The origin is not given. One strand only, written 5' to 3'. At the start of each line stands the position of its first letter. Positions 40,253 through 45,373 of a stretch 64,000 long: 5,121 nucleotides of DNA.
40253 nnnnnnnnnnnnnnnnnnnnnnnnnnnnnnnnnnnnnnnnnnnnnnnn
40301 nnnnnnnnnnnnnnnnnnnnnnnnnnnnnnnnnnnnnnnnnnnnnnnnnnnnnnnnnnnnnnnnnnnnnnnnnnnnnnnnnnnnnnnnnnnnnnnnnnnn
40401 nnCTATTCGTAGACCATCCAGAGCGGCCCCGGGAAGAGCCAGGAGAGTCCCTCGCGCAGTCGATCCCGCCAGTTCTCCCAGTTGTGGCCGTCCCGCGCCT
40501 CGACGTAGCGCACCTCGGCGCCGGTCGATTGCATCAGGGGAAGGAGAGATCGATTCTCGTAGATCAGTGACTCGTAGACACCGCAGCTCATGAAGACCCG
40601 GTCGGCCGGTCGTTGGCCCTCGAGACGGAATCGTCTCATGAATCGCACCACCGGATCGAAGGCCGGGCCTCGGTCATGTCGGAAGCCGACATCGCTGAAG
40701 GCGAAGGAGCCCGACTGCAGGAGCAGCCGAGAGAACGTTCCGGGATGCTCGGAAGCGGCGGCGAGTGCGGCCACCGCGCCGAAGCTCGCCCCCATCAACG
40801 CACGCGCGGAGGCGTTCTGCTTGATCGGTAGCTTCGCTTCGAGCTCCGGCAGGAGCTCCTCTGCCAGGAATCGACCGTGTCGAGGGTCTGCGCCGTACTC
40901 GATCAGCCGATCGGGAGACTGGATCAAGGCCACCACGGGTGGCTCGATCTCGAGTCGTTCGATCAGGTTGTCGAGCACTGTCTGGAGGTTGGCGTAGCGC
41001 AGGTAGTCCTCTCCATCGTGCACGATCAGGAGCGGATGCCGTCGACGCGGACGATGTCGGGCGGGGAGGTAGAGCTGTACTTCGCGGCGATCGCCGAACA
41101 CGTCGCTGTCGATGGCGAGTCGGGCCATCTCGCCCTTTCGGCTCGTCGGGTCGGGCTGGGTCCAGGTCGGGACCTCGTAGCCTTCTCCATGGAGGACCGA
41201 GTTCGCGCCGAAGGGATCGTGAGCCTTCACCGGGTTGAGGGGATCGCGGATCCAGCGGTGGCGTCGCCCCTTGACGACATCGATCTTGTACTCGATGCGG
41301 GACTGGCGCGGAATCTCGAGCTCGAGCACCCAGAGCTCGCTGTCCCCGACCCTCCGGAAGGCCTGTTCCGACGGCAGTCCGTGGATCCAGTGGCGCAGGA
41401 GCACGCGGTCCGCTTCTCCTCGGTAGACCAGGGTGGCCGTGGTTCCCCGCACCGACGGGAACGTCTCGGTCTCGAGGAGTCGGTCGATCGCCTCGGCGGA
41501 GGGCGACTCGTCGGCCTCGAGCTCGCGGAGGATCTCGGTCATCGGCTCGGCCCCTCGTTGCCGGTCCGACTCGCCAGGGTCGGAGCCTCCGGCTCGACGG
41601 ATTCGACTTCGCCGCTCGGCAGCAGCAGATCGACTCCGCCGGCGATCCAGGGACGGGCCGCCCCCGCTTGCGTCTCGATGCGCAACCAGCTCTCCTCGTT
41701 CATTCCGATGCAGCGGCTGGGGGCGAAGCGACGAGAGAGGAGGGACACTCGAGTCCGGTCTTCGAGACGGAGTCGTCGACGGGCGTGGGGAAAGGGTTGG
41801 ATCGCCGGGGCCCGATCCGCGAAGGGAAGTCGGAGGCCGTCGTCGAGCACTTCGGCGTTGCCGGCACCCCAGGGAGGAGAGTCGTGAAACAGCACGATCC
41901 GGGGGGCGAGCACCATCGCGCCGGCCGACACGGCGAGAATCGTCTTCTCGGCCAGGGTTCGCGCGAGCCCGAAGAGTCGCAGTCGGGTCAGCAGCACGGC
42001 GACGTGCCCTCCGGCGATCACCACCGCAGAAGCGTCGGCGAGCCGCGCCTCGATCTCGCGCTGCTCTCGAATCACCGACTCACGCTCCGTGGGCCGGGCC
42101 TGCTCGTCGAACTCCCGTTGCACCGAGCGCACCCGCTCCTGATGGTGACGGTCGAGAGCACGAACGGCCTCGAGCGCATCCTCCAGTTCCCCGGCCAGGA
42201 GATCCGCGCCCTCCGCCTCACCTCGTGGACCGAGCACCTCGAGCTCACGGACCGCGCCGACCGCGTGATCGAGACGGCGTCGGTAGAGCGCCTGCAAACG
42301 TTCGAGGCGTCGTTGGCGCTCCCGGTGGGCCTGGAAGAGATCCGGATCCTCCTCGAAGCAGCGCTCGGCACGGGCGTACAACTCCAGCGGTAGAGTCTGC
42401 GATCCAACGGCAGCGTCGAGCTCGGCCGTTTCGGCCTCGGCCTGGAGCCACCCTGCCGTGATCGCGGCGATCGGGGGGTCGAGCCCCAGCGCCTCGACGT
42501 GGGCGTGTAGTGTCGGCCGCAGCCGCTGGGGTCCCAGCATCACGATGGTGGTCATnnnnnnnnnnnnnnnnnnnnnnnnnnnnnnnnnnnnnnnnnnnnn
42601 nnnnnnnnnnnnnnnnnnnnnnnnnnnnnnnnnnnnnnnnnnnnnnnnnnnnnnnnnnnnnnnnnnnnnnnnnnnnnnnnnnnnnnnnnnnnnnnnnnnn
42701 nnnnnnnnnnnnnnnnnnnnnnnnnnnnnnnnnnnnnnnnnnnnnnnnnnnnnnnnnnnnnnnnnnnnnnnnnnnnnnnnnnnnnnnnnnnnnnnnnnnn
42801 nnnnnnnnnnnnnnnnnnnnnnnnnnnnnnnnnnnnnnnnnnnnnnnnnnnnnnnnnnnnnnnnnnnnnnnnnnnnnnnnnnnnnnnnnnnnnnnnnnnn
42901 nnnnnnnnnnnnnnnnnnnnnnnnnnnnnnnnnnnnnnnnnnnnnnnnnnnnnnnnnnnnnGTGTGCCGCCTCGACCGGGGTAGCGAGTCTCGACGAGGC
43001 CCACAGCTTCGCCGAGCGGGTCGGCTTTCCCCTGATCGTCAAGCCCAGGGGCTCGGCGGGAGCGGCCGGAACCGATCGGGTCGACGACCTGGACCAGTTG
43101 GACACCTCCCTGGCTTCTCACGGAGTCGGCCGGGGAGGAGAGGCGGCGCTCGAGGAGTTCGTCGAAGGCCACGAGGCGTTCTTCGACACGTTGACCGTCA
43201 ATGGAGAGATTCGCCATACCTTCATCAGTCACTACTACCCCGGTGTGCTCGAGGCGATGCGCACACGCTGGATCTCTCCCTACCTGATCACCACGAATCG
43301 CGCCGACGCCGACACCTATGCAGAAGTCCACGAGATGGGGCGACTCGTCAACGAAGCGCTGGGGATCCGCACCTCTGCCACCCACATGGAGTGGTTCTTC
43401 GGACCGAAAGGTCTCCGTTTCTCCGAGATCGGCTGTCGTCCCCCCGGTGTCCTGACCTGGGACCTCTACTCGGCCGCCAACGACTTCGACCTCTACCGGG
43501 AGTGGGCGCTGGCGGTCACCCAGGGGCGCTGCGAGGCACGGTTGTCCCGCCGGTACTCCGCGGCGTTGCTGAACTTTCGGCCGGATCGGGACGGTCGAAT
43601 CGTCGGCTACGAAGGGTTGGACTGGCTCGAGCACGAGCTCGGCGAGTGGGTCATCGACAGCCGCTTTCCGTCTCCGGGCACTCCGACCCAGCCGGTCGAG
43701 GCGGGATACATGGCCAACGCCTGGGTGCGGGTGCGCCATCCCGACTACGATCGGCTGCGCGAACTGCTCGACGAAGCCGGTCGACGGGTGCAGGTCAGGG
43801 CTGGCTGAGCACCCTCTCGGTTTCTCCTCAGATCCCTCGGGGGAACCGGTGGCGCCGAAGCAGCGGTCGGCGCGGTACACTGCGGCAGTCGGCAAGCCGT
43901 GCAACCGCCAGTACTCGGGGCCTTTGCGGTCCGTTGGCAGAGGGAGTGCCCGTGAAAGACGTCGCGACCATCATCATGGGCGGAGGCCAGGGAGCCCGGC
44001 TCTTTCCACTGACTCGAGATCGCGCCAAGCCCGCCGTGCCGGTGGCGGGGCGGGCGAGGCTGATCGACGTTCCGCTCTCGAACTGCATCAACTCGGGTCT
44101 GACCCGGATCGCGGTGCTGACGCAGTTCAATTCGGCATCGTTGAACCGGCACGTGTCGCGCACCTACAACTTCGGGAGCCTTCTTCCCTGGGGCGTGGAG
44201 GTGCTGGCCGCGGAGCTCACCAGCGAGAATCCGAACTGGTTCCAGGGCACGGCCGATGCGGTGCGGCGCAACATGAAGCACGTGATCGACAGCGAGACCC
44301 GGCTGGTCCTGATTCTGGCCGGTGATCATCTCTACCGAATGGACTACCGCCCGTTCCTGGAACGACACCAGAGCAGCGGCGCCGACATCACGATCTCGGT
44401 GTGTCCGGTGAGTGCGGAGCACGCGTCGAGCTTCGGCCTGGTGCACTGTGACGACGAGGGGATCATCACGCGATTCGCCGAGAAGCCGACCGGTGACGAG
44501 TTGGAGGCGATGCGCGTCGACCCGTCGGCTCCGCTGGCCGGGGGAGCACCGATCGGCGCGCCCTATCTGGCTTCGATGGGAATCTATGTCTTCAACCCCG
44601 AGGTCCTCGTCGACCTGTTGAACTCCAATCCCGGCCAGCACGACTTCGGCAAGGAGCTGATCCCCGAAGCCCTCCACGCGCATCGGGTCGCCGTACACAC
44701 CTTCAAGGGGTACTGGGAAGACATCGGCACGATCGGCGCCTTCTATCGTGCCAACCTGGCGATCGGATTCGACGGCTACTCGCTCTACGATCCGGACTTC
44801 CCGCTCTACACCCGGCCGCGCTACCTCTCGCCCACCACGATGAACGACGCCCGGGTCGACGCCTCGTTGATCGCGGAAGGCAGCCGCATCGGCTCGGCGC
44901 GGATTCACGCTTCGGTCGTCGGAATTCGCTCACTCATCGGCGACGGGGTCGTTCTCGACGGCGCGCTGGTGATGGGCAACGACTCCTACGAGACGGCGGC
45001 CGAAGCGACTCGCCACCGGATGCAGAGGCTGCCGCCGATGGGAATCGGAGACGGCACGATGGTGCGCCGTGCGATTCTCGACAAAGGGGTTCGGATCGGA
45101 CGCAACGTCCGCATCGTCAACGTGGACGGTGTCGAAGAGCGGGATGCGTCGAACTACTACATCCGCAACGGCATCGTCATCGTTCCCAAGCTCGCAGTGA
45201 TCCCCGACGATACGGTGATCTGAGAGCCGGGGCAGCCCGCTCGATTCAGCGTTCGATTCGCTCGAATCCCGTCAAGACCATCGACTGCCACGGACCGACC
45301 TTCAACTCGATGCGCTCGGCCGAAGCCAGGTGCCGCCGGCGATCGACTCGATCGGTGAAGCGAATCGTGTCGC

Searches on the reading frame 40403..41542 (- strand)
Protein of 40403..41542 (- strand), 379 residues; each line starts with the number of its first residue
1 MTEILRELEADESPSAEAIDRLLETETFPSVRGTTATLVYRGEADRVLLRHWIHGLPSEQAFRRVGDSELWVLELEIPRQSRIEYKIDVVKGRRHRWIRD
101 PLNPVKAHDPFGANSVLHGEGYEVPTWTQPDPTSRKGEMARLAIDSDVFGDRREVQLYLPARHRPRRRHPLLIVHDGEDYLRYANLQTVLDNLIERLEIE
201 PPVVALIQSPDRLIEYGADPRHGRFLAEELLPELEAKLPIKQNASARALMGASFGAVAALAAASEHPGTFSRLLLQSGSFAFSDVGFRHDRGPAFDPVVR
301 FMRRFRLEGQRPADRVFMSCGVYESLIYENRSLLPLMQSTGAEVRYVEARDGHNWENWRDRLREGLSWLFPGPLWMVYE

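Call 54: search_protein_families(library=pfam, proteins=[window:40403-41542:-], max_evalue=0.00001)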
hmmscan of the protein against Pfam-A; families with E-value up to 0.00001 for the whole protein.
window:40403-41542:- (379 aa): 1 family
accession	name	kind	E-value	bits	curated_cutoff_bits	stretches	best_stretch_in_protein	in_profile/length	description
PF00756.26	Esterase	-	8.2e-25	88.4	22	1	146-368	1-250/251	Putative esterase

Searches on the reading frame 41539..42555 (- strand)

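Call 54: search_protein_families(library=pfam, proteins=[window:41539-42555:-], max_evalue=0.00001)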
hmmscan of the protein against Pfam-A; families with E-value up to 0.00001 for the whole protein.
window:41539-42555:- (338 aa): 1 family
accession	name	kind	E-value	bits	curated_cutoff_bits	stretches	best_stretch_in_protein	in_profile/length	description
PF03575.23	Peptidase_S51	-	5.3e-06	26.7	23.9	1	153-228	61-143/206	Peptidase family S51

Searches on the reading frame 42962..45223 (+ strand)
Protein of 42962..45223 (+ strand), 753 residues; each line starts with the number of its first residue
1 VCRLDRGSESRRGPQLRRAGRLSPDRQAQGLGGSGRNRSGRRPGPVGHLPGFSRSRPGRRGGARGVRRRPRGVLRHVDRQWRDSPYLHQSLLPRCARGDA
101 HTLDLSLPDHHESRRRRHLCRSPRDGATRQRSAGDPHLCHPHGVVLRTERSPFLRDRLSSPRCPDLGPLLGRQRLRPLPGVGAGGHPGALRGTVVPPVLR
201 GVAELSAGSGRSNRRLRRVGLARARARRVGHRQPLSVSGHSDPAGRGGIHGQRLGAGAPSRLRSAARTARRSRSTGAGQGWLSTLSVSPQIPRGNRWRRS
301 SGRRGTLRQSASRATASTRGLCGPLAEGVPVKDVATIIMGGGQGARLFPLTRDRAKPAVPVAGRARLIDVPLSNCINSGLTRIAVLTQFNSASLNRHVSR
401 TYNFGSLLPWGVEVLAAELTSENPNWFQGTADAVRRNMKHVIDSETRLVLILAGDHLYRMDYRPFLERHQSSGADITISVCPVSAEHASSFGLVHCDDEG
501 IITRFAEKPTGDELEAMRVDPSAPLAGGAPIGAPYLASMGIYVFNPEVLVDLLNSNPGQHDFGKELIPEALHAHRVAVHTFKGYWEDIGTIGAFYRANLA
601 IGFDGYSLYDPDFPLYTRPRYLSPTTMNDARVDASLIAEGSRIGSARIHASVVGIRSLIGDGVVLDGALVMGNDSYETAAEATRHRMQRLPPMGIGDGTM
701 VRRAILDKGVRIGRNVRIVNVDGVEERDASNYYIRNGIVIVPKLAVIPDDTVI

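Call 54: search_protein_families(library=pfam, proteins=[window:42962-45223:+], max_evalue=0.00001)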
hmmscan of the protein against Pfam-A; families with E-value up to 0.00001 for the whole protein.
window:42962-45223:+ (753 aa): 2 families
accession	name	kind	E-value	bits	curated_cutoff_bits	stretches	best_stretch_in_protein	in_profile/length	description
PF00483.29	NTP_transferase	-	5.4e-63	213.3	21.2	1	336-600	2-241/245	Nucleotidyl transferase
PF25247.1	LbH_GLGC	-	8.4e-44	149.2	27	1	620-752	1-135/135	GLGC left-handed parallel beta-helix domain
